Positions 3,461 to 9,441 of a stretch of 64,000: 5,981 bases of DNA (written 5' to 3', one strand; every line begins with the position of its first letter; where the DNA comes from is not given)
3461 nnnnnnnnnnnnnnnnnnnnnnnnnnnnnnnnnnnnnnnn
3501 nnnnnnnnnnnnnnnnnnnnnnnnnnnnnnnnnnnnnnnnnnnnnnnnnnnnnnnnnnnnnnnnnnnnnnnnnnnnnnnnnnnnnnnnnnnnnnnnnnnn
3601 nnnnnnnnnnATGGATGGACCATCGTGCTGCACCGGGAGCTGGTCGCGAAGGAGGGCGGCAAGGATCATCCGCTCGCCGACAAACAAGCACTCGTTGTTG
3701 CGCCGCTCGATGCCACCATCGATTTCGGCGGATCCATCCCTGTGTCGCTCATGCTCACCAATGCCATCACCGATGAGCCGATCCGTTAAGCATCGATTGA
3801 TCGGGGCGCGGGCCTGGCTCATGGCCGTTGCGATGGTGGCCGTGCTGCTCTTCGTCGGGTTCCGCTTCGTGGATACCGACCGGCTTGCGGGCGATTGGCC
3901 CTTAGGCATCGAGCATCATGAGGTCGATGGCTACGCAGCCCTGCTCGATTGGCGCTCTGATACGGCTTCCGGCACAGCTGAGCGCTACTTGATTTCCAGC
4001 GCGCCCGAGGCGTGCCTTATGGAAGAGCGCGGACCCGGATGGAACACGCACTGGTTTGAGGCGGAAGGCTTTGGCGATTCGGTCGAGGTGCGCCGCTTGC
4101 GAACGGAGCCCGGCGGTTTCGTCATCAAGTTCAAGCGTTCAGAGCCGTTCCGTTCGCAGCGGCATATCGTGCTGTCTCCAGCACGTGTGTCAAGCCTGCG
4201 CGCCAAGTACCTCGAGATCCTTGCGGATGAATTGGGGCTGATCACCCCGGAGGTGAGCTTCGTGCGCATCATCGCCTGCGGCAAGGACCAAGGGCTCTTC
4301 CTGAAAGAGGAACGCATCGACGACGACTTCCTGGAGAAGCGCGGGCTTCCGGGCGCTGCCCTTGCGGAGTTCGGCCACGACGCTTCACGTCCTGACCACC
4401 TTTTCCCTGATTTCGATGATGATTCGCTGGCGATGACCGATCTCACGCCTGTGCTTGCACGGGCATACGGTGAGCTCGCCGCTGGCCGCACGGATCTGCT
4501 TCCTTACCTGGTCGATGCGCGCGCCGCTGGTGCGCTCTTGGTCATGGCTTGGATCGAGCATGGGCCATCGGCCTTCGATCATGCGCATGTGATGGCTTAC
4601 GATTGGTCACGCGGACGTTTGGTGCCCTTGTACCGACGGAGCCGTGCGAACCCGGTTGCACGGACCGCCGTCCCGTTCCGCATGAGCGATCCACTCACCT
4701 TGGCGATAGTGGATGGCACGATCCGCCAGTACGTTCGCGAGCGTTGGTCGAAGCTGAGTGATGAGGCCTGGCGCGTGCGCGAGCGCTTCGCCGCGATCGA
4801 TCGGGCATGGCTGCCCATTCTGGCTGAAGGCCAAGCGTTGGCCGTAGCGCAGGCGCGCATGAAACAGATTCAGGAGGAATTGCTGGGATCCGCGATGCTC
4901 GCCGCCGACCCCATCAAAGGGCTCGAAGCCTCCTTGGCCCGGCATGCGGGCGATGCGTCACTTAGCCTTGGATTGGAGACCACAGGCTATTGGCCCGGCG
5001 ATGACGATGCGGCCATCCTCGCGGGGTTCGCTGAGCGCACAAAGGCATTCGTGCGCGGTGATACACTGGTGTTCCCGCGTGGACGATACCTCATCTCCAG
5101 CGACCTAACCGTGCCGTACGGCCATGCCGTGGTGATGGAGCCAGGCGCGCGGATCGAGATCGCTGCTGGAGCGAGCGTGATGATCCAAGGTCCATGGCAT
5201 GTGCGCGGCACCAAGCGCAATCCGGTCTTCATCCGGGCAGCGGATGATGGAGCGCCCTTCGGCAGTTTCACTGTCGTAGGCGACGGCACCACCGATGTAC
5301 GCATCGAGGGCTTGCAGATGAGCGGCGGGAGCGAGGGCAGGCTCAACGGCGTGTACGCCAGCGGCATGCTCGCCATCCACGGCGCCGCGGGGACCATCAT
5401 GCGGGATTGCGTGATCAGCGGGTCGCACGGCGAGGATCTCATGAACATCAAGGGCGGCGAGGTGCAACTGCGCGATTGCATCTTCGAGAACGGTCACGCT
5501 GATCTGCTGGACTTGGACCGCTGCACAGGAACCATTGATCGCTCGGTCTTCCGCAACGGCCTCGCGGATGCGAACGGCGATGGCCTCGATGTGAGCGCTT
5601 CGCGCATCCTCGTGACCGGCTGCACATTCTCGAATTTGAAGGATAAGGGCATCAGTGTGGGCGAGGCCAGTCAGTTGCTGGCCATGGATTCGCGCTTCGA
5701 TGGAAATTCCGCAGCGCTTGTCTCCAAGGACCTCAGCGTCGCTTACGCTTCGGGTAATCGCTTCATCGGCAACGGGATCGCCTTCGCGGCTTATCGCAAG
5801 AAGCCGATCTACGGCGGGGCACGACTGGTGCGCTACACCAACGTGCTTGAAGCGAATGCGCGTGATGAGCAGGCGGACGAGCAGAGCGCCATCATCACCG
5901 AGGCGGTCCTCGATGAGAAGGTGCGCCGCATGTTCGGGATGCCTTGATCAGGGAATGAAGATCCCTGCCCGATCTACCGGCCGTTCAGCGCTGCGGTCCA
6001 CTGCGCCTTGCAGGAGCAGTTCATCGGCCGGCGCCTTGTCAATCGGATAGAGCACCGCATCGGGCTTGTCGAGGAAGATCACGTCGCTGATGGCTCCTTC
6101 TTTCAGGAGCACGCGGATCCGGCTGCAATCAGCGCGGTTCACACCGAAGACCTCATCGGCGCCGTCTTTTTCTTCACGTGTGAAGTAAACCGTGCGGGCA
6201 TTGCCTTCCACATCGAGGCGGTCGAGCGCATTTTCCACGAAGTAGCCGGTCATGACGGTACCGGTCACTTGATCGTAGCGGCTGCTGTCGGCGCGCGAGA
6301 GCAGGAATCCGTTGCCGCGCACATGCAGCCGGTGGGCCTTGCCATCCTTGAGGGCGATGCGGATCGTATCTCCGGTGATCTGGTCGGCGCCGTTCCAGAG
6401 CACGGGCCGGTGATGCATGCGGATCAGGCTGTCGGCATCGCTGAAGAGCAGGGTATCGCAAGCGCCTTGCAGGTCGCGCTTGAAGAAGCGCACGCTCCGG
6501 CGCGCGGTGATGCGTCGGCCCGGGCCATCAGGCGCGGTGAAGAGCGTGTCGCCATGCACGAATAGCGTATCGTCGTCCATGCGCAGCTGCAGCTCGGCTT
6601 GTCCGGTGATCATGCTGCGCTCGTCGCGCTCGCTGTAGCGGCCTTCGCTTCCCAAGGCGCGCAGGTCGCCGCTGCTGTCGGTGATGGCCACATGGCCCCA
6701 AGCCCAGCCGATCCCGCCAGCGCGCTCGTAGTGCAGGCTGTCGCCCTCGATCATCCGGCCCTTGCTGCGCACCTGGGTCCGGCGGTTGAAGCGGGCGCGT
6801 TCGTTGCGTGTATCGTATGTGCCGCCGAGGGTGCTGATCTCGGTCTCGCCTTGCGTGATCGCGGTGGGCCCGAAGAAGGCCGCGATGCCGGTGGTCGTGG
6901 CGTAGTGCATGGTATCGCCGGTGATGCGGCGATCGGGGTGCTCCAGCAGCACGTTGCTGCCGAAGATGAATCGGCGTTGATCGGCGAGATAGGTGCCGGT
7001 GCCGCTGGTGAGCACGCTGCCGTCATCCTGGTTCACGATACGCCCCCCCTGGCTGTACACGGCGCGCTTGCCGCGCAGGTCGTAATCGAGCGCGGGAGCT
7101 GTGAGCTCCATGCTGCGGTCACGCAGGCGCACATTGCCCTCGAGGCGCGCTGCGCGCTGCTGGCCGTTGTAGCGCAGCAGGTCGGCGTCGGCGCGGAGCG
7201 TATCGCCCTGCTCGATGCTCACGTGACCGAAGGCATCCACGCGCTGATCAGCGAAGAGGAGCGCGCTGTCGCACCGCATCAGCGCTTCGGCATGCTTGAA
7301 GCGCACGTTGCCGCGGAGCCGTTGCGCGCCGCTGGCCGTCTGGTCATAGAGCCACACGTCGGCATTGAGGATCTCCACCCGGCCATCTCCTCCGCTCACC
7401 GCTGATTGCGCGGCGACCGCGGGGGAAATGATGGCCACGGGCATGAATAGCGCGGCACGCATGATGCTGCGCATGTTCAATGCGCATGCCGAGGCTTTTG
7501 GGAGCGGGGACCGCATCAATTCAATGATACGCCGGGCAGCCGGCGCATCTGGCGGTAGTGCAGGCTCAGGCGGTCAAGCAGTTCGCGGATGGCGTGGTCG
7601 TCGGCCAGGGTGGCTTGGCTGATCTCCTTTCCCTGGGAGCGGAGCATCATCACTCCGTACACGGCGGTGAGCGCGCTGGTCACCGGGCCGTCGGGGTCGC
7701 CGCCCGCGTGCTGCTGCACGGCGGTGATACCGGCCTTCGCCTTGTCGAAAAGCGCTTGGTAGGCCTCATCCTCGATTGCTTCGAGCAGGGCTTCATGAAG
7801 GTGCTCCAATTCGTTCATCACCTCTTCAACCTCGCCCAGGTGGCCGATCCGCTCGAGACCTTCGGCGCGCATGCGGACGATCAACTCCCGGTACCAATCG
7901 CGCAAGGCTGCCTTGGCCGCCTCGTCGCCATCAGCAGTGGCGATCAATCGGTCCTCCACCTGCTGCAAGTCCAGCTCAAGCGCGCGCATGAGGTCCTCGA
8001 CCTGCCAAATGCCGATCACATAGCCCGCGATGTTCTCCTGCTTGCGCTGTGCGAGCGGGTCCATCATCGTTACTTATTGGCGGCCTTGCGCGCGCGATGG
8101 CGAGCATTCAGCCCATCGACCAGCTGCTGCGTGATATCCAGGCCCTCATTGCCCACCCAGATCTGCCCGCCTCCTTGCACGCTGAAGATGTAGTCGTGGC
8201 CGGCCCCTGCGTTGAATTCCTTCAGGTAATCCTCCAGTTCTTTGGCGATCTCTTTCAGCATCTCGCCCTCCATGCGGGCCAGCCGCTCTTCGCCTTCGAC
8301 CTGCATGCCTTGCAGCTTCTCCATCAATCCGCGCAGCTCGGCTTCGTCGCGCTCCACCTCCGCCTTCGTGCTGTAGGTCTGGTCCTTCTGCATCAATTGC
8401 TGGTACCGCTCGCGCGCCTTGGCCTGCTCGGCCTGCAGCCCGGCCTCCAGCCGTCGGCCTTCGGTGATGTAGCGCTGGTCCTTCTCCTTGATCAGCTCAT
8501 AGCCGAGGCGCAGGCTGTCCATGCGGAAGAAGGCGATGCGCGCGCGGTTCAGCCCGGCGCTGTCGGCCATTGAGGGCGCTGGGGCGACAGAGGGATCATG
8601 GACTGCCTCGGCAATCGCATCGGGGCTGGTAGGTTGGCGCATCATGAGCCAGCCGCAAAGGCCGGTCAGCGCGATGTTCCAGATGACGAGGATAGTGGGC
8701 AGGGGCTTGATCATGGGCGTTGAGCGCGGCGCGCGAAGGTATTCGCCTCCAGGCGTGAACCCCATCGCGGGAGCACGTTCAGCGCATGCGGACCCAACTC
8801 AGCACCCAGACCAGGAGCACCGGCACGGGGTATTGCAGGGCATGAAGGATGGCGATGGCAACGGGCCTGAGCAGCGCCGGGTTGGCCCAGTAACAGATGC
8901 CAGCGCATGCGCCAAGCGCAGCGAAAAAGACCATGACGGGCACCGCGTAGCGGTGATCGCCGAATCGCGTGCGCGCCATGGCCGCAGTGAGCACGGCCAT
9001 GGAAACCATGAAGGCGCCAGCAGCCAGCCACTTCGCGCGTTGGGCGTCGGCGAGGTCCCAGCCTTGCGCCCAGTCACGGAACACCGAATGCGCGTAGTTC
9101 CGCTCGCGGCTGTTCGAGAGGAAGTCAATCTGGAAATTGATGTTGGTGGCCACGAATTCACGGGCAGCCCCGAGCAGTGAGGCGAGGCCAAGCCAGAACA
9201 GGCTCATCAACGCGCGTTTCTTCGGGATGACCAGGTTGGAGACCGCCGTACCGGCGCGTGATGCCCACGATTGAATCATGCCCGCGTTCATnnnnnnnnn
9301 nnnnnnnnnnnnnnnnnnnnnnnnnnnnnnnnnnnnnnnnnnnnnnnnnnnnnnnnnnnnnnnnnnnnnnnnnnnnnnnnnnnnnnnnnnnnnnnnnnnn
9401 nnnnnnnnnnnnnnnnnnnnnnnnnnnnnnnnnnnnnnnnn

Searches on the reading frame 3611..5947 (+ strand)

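Call 29: search_protein_families(library=pfam, proteins=[window:3611-5947:+], max_evalue=0.00001)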
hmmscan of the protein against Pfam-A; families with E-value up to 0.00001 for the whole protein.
window:3611-5947:+ (778 aa): 1 family
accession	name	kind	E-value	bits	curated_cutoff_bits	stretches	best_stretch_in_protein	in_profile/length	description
PF13229.12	Beta_helix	-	6.8e-10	39.2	25.9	1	589-723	5-139/158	Right handed beta helix region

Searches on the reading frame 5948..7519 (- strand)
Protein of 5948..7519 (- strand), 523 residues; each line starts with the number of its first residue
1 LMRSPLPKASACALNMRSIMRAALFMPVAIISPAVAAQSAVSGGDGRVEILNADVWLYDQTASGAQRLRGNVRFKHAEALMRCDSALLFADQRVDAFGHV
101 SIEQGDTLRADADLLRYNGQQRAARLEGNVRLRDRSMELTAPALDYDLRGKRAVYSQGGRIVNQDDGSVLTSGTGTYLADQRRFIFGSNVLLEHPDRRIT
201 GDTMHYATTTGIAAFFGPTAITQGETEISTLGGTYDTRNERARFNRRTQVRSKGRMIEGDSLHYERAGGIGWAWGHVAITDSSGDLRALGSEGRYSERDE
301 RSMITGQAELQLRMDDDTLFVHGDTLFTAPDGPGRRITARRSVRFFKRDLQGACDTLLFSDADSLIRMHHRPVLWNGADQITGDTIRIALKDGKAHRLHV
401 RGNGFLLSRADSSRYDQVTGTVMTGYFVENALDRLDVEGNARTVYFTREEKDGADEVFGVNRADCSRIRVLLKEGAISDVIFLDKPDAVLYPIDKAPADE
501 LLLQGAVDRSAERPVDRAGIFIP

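Call 3: search_protein_families(library=ncbifam, proteins=[window:5948-7519:-], max_evalue=0.1)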
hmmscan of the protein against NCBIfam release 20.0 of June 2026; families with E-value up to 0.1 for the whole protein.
window:5948-7519:- (523 aa): 2 families
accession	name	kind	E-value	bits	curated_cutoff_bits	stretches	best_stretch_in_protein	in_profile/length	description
TIGR03002.1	outer_YhbN_LptA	equivalog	9.3e-13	48.3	71.7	1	52-154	13-124/142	lipopolysaccharide transport periplasmic protein LptA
TIGR04409.1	LptC_YrbK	equivalog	6.9e-07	29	38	1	79-153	91-170/180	LPS export ABC transporter periplasmic protein LptC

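Call 4: search_protein_families(library=pfam, proteins=[window:5948-7519:-], max_evalue=0.1)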
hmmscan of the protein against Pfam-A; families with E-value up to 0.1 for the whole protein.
window:5948-7519:- (523 aa): 3 families
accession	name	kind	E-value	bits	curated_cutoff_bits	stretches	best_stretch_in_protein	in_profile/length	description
PF13100.11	OstA_2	-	6.8e-42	143.2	21.2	1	47-202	3-158/158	OstA-like protein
PF03968.19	LptD_N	-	1.7e-14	54.5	20.4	1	65-148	15-109/113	LptA/(LptD N-terminal domain) LPS transport protein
PF06835.18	LptC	-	0.0014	18.7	21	0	84-153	90-164/175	Lipopolysaccharide-assembly, LptC-related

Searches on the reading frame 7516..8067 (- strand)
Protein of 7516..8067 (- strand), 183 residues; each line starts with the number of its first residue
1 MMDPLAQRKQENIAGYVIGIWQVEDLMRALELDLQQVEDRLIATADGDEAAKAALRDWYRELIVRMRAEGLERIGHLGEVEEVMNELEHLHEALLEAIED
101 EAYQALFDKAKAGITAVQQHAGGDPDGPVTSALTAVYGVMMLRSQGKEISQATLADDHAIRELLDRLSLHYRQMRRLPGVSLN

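Call 3: search_protein_families(library=ncbifam, proteins=[window:7516-8067:-], max_evalue=0.1)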
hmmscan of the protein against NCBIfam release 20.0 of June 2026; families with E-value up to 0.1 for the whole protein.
window:7516-8067:- (183 aa): 1 family
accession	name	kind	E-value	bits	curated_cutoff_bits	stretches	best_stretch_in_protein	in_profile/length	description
NF010707.0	PRK14109.1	equivalog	0.0062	14.6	625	1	24-111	129-214/1010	bifunctional [glutamine synthetase] adenylyltransferase/[glutamine synthetase]-adenylyl-L-tyrosine phosphorylase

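Call 4: search_protein_families(library=pfam, proteins=[window:7516-8067:-], max_evalue=0.1)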
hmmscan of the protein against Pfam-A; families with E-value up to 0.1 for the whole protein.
window:7516-8067:- (183 aa): 4 families
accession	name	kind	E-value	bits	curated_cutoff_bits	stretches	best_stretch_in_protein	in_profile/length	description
PF16271.10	DUF4924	-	2.9e-44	151.6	30.3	1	7-175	6-174/179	Domain of unknown function (DUF4924)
PF03710.21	GlnE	-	8.3e-05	22.5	24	1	33-110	43-116/252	Glutamate-ammonia ligase adenylyltransferase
PF22491.1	DUF6988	-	0.029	14.7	27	1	53-168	43-158/167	Family of unknown function (DUF6988)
PF25607.1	DUF7939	-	0.087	13.6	27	0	49-96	18-59/81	Domain of unknown function (DUF7939)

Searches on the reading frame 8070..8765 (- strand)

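Call 3: search_protein_families(library=ncbifam, proteins=[window:8070-8765:-], max_evalue=0.1)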
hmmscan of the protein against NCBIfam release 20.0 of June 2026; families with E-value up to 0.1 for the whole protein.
window:8070-8765:- (231 aa): 0 families

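Call 4: search_protein_families(library=pfam, proteins=[window:8070-8765:-], max_evalue=0.1)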
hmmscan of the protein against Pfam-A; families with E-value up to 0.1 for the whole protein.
window:8070-8765:- (231 aa): 2 families
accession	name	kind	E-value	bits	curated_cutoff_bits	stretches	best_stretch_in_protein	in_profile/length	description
PF03938.19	OmpH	-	9.2e-16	58.8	32.4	1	76-219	1-141/141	Outer membrane protein (OmpH-like)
PF19352.4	TetR_C_38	-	0.022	15.3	23.9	0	155-191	44-80/135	Tetracyclin repressor-like, C-terminal domain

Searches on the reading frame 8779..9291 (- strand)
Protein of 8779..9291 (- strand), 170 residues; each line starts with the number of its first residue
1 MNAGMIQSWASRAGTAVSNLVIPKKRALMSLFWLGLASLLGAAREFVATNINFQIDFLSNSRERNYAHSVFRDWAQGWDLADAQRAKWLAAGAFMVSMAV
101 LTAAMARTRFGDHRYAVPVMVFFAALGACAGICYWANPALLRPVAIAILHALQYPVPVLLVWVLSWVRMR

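Call 3: search_protein_families(library=ncbifam, proteins=[window:8779-9291:-], max_evalue=0.1)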
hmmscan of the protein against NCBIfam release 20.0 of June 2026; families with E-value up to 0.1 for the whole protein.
window:8779-9291:- (170 aa): 0 families

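Call 4: search_protein_families(library=pfam, proteins=[window:8779-9291:-], max_evalue=0.1)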
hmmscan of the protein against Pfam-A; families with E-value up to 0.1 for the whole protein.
window:8779-9291:- (170 aa): 0 families

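Call 39: search_protein_families(library=ncbifam, proteins=[window:8779-9291:-, window:8779-9207:-], max_evalue=10)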
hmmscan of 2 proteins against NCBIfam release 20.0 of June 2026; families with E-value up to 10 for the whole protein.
window:8779-9291:- (170 aa): 0 families

window:8779-9207:- (142 aa): 4 families
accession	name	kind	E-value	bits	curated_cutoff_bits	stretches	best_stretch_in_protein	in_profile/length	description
NF046082.1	assoc_w_XrtX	equivalog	0.00031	20.5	75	1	11-136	16-143/147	XrtX-associated membrane protein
NF045693.1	GCarotHydoxCruF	equivalog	0.61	9.3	400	1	58-136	205-278/310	gamma-carotene 1'-hydroxylase CruF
NF058595.1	invert_tail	domain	4.6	7.6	37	1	56-103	26-74/113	lipo-invert putative C-terminal anchoring domain-containing protein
NF005363.0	PRK06876.1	equivalog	7.2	6.5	71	1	88-106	11-29/80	F0F1 ATP synthase subunit C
